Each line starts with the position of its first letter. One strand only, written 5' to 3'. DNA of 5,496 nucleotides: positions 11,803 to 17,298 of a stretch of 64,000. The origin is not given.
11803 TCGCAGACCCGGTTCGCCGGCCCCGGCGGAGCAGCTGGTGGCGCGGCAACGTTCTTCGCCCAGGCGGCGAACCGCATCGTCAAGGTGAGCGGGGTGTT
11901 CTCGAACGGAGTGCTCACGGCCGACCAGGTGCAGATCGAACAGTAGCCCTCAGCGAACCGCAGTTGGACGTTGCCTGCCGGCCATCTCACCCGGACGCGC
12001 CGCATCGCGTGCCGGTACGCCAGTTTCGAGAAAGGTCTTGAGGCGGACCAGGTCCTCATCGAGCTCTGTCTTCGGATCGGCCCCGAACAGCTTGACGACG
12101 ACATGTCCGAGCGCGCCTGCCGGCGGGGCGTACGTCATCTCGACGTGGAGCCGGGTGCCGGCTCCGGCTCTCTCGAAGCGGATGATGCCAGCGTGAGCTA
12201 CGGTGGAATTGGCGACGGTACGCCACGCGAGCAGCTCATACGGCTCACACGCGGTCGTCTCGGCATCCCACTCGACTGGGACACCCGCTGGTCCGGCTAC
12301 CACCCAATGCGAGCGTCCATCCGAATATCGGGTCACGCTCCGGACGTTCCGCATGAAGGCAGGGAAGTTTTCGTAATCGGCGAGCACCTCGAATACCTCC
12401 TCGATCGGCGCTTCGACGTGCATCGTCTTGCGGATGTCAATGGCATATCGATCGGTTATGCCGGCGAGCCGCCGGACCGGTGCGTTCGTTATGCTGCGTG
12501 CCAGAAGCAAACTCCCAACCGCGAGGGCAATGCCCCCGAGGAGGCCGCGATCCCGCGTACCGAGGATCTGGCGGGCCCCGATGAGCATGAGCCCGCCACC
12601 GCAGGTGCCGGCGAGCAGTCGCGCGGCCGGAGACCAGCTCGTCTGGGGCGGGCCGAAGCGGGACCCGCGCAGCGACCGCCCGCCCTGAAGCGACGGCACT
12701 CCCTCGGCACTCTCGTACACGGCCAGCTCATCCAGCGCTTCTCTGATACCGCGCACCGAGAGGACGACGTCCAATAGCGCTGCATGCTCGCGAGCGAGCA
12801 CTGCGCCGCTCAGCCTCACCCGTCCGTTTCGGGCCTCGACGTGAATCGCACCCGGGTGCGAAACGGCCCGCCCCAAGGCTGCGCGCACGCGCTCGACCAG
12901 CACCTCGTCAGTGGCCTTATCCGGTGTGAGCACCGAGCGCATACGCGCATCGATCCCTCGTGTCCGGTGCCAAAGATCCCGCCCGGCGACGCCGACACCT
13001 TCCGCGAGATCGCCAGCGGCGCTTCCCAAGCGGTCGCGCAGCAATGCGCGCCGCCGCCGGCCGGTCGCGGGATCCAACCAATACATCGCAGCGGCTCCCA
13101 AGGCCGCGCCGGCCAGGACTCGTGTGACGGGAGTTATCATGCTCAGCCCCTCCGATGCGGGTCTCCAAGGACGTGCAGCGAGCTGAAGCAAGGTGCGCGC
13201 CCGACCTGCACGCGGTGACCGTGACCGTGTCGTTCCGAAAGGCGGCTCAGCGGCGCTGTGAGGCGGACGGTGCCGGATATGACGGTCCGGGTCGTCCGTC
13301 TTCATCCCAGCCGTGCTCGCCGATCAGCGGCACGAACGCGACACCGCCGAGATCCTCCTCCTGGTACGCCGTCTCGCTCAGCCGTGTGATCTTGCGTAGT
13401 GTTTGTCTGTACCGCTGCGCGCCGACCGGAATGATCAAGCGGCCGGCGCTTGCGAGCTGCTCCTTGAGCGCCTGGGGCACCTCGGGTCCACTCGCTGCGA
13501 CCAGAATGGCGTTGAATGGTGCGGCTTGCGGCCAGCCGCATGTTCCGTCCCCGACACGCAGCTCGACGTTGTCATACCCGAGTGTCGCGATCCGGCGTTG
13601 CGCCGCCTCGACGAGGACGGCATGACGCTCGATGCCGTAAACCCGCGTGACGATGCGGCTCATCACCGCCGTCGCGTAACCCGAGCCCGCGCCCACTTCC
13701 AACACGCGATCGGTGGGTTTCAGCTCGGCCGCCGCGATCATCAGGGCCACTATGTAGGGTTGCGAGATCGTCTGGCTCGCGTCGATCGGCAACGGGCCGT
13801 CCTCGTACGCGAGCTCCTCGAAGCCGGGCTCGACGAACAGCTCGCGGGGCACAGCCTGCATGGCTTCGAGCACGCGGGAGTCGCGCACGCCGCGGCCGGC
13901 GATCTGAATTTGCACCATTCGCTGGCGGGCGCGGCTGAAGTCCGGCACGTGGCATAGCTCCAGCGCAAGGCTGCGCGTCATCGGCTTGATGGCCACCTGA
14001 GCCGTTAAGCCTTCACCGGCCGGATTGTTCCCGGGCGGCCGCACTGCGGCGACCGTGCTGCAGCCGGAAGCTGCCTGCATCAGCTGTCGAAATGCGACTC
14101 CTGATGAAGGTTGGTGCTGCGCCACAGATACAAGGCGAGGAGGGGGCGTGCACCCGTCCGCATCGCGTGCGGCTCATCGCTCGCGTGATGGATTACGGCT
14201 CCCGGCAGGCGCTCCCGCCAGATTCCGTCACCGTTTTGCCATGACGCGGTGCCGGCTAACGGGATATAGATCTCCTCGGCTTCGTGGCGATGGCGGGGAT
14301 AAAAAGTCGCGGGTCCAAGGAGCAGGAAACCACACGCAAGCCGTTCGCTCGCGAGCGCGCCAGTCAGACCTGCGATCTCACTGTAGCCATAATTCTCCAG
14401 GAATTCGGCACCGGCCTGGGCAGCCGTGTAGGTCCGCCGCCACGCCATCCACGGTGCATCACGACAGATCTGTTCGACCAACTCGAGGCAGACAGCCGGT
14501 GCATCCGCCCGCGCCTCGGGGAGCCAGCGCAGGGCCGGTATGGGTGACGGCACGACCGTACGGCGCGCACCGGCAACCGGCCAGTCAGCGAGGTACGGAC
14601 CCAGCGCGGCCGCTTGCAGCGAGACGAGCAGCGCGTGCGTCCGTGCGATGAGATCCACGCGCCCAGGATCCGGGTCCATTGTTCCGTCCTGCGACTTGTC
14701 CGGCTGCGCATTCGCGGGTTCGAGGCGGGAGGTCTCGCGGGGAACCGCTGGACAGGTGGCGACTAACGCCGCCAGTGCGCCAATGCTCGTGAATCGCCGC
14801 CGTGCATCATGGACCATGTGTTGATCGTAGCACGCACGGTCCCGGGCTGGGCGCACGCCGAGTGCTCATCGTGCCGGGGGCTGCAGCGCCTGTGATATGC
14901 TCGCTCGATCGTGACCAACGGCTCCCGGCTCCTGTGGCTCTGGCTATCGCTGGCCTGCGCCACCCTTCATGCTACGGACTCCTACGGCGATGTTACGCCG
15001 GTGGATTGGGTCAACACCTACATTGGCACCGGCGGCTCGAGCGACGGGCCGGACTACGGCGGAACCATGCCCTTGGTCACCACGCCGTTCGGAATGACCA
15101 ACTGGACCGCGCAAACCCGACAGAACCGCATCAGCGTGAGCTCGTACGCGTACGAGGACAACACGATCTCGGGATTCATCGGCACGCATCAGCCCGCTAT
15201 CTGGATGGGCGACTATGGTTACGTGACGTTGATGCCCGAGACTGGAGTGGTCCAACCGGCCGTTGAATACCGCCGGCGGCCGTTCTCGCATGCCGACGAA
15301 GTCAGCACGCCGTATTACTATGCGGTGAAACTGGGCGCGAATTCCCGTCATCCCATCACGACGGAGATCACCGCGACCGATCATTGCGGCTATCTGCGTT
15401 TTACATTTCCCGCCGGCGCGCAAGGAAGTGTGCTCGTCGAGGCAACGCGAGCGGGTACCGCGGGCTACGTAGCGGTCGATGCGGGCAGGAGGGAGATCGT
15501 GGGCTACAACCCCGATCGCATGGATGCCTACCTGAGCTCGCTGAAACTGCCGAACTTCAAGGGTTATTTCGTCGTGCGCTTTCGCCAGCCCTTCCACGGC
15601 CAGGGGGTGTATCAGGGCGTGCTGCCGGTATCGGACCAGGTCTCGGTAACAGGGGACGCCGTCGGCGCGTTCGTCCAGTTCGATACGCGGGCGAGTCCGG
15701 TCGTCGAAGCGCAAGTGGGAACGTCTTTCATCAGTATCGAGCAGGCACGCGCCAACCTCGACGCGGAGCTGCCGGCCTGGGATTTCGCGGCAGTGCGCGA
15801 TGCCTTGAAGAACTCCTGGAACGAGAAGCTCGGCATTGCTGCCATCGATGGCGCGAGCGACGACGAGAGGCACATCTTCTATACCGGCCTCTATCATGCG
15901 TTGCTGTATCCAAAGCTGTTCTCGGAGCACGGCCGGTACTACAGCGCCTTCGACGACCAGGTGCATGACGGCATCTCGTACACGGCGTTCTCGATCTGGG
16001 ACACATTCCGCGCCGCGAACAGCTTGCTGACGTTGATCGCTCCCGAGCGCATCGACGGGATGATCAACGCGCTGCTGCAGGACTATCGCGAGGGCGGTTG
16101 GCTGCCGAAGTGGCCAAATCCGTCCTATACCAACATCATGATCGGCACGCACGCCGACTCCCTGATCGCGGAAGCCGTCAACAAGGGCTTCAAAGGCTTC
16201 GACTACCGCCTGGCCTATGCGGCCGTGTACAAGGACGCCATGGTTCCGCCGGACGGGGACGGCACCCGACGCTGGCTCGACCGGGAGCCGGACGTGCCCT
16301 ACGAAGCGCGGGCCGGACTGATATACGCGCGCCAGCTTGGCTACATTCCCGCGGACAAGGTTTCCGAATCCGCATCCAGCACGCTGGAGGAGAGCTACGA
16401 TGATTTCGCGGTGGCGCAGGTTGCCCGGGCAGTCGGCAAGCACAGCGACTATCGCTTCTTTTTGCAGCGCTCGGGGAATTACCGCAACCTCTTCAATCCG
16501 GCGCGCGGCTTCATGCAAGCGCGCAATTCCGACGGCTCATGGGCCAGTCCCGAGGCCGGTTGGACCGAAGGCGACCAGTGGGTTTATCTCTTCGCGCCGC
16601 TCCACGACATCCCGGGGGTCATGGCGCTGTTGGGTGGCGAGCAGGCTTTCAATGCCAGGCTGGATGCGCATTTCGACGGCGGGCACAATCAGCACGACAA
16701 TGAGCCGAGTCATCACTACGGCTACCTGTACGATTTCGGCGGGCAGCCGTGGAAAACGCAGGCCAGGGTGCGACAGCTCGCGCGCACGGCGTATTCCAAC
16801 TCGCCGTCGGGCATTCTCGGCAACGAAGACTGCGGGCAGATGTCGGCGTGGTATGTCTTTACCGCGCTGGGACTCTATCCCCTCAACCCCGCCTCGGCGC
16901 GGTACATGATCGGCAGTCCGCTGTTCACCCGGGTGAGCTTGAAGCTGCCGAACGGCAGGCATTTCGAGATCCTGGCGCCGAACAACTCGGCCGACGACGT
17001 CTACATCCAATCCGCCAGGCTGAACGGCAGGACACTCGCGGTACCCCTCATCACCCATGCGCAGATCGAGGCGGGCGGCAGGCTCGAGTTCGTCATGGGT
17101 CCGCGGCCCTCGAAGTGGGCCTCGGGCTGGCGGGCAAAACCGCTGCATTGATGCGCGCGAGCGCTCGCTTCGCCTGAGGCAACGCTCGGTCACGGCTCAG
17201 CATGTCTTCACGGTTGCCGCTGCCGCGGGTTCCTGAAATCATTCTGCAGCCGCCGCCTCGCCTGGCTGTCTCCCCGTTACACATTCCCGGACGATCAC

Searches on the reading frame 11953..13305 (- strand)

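Call 9: search_protein_families(library=pfam, proteins=[window:11953-13305:-], max_evalue=0.001)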
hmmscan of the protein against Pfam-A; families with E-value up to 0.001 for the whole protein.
window:11953-13305:- (451 aa): 4 families
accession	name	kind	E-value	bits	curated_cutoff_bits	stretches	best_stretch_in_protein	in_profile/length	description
PF10604.15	Polyketide_cyc2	-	1.6e-13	51.6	27.4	1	289-425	2-140/142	Polyketide cyclase / dehydrase and lipid transport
PF03364.25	Polyketide_cyc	-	2e-13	51.1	23.4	1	297-417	1-123/126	Polyketide cyclase / dehydrase and lipid transport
PF08327.17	AHSA1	-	0.00028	21.6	22.1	1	299-395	2-101/125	Activator of Hsp90 ATPase homolog 1-like protein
PF04972.22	BON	-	0.00036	21.2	27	1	132-189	1-60/69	BON domain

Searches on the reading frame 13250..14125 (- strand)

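Call 9: search_protein_families(library=pfam, proteins=[window:13250-14125:-], max_evalue=0.001)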
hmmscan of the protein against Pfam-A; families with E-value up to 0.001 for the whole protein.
window:13250-14125:- (292 aa): 7 families
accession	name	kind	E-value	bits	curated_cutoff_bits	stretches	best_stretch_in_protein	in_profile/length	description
PF01135.25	PCMT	-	4.2e-63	213.4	20.3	1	68-270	4-208/210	Protein-L-isoaspartate(D-aspartate) O-methyltransferase (PCMT)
PF13847.12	Methyltransf_31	-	6e-08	32.9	27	1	137-209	3-80/145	Methyltransferase domain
PF13649.12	Methyltransf_25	-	9.9e-08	33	27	1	141-220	1-86/97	Methyltransferase domain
PF00398.26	RrnaAD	-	6.3e-05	22.6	24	1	124-188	17-79/263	Ribosomal RNA adenine dimethylase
PF08241.18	Methyltransf_11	-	9.2e-05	23.5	21.2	1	142-195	1-52/95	Methyltransferase domain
PF13489.12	Methyltransf_23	-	0.0003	21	27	1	131-183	16-61/164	Methyltransferase domain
PF13679.12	Methyltransf_32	-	0.00044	20.7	27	1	127-187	14-82/143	Methyltransferase domain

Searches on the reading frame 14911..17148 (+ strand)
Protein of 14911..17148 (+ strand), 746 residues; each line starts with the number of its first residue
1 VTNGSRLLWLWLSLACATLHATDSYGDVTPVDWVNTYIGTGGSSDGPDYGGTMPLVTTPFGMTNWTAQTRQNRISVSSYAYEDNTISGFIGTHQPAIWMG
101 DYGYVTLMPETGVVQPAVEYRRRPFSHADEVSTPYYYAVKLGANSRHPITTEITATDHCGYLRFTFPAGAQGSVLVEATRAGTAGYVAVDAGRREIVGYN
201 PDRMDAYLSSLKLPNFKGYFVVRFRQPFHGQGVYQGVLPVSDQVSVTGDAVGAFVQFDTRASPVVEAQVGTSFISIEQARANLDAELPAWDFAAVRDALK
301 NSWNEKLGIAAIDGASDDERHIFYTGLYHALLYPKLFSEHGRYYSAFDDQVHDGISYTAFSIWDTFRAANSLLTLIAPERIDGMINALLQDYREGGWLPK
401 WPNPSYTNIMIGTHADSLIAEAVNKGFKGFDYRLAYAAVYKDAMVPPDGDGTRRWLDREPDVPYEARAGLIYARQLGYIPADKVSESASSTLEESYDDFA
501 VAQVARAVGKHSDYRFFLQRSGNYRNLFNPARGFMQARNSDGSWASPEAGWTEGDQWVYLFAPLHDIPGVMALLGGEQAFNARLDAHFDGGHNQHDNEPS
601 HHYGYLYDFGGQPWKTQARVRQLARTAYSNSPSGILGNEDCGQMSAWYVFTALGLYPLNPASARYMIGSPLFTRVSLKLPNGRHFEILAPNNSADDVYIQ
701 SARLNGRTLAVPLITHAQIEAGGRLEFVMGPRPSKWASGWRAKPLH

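Call 9: search_protein_families(library=pfam, proteins=[window:14911-17148:+], max_evalue=0.001)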
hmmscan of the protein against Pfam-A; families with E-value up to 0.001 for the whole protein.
window:14911-17148:+ (746 aa): 2 families
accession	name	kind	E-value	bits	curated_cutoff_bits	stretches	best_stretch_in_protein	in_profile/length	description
PF07971.18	Glyco_hydro_92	-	5.9e-166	553.4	24.6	1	278-731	1-464/464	Glycosyl hydrolase family 92 catalytic domain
PF17678.7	Glyco_hydro_92N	-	8.2e-60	203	34.5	1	33-272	1-236/236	Glycosyl hydrolase family 92 N-terminal domain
